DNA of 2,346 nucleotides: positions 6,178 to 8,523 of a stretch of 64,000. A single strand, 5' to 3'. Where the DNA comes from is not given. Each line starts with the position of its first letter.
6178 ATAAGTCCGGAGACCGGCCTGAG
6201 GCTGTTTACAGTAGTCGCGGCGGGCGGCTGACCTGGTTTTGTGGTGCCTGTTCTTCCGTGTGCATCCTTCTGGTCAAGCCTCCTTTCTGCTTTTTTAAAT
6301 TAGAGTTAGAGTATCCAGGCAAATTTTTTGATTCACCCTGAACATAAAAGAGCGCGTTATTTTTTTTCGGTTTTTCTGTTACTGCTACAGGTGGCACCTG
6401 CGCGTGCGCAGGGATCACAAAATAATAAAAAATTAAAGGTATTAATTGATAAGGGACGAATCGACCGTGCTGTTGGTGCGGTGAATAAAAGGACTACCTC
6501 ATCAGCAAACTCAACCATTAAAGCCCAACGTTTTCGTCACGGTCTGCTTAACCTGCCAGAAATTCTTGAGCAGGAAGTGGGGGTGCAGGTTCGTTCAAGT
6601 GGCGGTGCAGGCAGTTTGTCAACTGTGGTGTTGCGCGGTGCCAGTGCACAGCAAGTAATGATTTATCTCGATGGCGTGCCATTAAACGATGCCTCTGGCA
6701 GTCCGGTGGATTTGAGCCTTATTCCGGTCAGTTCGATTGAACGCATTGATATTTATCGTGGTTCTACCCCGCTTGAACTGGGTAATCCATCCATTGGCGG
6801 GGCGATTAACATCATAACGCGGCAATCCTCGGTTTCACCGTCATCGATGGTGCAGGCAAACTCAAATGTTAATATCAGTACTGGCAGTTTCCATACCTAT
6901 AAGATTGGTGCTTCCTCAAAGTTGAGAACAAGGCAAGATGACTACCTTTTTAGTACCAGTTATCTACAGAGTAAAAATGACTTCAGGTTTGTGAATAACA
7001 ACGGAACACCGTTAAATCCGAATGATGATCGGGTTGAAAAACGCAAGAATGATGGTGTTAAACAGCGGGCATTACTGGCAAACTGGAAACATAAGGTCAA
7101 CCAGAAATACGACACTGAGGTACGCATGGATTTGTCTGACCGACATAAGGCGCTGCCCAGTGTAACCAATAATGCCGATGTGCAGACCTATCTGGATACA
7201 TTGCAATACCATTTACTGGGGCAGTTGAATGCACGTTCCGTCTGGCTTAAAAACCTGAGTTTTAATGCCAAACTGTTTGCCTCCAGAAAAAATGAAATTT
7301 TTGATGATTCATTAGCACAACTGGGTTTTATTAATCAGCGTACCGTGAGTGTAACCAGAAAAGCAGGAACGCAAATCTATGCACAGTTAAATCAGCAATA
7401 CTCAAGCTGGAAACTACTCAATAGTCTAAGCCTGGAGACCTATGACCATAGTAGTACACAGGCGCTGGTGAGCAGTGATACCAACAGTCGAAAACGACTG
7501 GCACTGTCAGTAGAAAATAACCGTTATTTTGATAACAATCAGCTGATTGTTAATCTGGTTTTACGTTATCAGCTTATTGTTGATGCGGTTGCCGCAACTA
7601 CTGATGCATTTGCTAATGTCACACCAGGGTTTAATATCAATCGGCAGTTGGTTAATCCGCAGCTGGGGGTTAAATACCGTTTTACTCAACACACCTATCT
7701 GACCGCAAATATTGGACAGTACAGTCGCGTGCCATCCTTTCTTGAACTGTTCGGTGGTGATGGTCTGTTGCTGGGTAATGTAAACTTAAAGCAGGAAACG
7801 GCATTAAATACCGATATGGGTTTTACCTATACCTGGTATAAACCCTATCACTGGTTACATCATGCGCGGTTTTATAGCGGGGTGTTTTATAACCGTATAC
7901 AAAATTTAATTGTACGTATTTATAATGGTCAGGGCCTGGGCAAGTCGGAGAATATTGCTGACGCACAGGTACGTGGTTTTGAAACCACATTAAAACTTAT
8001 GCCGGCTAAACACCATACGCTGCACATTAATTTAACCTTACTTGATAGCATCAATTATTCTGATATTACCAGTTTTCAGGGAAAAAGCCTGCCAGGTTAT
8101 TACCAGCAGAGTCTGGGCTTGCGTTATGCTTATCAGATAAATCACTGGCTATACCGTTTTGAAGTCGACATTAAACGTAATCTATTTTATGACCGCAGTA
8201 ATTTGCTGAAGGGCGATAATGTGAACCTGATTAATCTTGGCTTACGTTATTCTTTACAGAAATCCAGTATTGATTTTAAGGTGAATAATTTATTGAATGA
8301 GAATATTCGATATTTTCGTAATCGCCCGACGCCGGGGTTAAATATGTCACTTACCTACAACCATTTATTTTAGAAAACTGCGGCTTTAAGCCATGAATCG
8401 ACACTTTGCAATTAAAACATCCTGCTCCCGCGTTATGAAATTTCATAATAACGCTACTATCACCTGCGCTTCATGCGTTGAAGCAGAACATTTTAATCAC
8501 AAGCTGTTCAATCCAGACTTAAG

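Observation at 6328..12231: B12-riboswitch operon pairs a TonB receptor with a beta-propeller lipoprotein and two PEP-CTERM-sorted proteins, then a PduO-type adenosyltransferase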

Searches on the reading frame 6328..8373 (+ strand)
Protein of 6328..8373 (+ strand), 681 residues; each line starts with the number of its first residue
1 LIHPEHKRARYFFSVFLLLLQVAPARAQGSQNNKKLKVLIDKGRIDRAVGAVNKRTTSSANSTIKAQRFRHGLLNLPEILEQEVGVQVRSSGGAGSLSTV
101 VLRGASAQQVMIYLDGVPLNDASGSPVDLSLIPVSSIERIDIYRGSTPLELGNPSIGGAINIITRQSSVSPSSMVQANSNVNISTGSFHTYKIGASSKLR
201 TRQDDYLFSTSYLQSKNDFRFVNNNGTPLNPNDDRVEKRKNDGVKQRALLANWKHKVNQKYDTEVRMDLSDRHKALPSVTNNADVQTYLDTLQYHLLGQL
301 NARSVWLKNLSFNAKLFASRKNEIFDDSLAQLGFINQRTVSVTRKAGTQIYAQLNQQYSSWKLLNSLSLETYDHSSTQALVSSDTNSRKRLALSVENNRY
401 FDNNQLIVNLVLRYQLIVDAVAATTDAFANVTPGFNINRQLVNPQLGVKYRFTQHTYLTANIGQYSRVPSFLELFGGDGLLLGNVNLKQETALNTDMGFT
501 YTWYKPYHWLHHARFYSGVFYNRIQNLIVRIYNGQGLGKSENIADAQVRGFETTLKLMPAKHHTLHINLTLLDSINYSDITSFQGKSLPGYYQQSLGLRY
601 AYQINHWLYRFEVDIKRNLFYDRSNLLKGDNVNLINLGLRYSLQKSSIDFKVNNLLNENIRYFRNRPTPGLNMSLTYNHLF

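Call 3: search_protein_families(library=pfam, proteins=[window:6328-8373:+], max_evalue=0.01)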
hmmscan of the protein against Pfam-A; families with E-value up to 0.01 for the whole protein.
window:6328-8373:+ (681 aa): 2 families
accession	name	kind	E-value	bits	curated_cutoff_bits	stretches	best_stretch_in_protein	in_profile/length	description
PF00593.30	TonB_dep_Rec_b-barrel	-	1.8e-22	81.3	27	1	200-655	26-436/436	TonB dependent receptor-like, beta-barrel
PF07715.20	Plug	-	9.9e-19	68.3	23.9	1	54-159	2-107/107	TonB-dependent Receptor Plug Domain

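Call 4: search_protein_families(library=ncbifam, proteins=[window:6328-8373:+], max_evalue=0.01)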
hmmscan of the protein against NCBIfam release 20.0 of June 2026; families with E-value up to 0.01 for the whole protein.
window:6328-8373:+ (681 aa): 20 families
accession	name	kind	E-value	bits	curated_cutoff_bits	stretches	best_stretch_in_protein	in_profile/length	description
NF038079.1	TonB_sider_MxcH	equivalog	3.5e-36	124.6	925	2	50-221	125-291/792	TonB-dependent siderophore myxochelin receptor MxcH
TIGR01779.1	TonB-B12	equivalog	1.9e-32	112.6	599.7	2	75-277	64-252/614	TonB-dependent vitamin B12 receptor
NF007926.1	PRK10641.1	equivalog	9.4e-22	77.3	836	1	73-578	61-513/617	TonB-dependent vitamin B12 receptor BtuB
TIGR01786.1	TonB-hemlactrns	subfamily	1e-20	73.7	323.75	2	70-393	35-355/719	TonB-dependent hemoglobin/transferrin/lactoferrin family receptor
TIGR01785.1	TonB-hemin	subfamily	3.9e-20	71.9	316.85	1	72-668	34-662/677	TonB-dependent heme/hemoglobin receptor family protein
NF010048.1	PRK13524.1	subfamily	3.3e-13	49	493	2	50-283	46-296/744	FepA family TonB-dependent siderophore receptor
NF049944.1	TonB_dep_PUIUD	equivalog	4.9e-13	48.3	850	1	73-188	75-191/686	TonB-dependent receptor, PUIUD motif-type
NF010011.0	PRK13484.1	equivalog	2e-11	42.9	1197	2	439-621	414-605/682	IreA family TonB-dependent siderophore receptor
NF050067.1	TonBEntbctnRecCfrA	equivalog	7.4e-11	41.1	1200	2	131-233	124-229/698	TonB-dependent ferric enterobactin receptor CfrA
NF007478.2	PRK10064.1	equivalog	9.9e-11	40.6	745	1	57-181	47-174/663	catecholate siderophore receptor CirA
NF010010.0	PRK13483.1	equivalog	1.2e-10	40.1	927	1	77-185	71-183/660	ligand-gated channel protein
NF010038.0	PRK13513.1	equivalog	2.3e-09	36.3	942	1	92-183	85-183/659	ligand-gated channel protein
NF010012.0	PRK13486.1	equivalog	2.6e-09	36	924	1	54-184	38-177/696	TonB-dependent receptor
NF010051.0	PRK13528.1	subfamily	3e-09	35.7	583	2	76-179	70-188/727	FepA family TonB-dependent siderophore receptor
NF052649.1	TonRcptRhtA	equivalog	8e-09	34.2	1100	1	27-172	32-172/744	TonB-dependent siderophore receptor RhtA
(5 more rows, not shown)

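Call 91: search_solved_structures(query=window:6328-8373:+, max_evalue=0.00001, show_alignments=0)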
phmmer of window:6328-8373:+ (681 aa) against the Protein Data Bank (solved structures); distinct sequences matched with E-value up to 0.00001: 21.
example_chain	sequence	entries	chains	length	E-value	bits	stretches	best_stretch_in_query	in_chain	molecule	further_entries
9gbc_A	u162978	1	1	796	3.1e-18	69.2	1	48-270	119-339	TonB-linked outer membrane receptor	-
1nqf_A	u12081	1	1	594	7.6e-15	58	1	73-204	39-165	Vitamin B12 receptor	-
1nqe_A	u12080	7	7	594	7.6e-15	58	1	73-204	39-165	Vitamin B12 receptor | Vitamin B12 transporter btuB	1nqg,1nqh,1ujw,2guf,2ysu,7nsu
3rgn_A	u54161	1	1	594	7.6e-15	58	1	73-204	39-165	Vitamin B12 transporter BtuB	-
2gsk_A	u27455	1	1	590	7.7e-15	58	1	73-204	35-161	Vitamin B12 transporter btuB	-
3m8b_A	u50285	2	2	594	7.8e-15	58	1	73-204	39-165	Vitamin B12 transporter btuB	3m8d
3rgm_A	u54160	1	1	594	8.1e-15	57.9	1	73-204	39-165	Vitamin B12 transporter BtuB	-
8blw_A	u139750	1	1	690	9.6e-10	41.2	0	74-149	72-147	Vitamin B12 transporter BtuB1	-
2hdf_A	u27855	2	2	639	2.4e-09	39.8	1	69-181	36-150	Colicin I receptor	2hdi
9nn6_A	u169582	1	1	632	2.4e-09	39.8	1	69-181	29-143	Colicin I receptor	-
1fep_A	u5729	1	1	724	2.6e-08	36.4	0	61-168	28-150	FERRIC ENTEROBACTIN RECEPTOR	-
8the_A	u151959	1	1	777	9.6e-08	34.5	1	47-219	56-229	Heme/hemoglobin uptake outer membrane receptor PhuR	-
8p98_A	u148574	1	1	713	1.3e-07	34.1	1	16-674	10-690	Vitamin B12 transporter BtuB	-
6r1f_A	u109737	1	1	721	9.9e-07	31.2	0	78-180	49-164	Ferric enterobactin receptor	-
6q5e_A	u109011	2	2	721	1.1e-06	31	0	78-180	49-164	Ferric enterobactin receptor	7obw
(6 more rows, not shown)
